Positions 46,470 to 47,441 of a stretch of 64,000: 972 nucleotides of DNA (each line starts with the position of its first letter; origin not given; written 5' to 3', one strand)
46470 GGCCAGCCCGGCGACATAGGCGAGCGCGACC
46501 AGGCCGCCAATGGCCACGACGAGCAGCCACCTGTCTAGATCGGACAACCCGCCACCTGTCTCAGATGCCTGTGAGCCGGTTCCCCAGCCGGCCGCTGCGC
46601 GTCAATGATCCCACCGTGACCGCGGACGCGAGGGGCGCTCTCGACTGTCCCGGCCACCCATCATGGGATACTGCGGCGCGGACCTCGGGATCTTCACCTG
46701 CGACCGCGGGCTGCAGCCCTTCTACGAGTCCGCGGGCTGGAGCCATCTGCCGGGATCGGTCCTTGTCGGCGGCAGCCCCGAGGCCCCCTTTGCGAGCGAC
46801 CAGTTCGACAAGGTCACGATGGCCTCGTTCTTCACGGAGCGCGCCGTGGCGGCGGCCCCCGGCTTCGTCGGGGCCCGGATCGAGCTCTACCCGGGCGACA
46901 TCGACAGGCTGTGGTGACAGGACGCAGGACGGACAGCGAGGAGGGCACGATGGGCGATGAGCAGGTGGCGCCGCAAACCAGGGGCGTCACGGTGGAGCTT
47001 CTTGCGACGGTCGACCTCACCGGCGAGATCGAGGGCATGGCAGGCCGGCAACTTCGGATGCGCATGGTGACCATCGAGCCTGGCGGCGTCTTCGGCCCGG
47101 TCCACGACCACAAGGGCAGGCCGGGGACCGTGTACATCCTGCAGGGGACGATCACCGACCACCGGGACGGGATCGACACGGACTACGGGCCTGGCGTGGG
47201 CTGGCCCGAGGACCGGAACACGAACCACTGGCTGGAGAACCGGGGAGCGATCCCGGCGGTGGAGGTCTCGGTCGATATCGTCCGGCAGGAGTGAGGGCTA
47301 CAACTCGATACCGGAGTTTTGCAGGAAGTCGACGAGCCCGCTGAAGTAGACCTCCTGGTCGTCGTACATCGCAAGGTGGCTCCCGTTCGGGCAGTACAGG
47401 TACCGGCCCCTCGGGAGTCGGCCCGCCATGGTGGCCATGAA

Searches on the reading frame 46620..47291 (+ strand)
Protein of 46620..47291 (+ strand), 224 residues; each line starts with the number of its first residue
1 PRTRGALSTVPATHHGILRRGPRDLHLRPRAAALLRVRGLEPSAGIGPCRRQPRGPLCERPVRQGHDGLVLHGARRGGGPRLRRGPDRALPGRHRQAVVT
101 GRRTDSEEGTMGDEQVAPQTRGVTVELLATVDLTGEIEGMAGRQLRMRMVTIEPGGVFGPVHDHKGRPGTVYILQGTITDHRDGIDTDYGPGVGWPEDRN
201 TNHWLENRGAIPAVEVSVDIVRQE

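Call 33: search_protein_families(library=pfam, proteins=[window:46620-47291:+], max_evalue=0.01)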
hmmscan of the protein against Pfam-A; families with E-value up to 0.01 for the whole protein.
window:46620-47291:+ (224 aa): 1 family
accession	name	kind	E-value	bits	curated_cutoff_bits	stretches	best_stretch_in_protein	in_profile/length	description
PF07883.17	Cupin_2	-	8.8e-09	35.4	27.2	1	149-216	2-67/70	Cupin domain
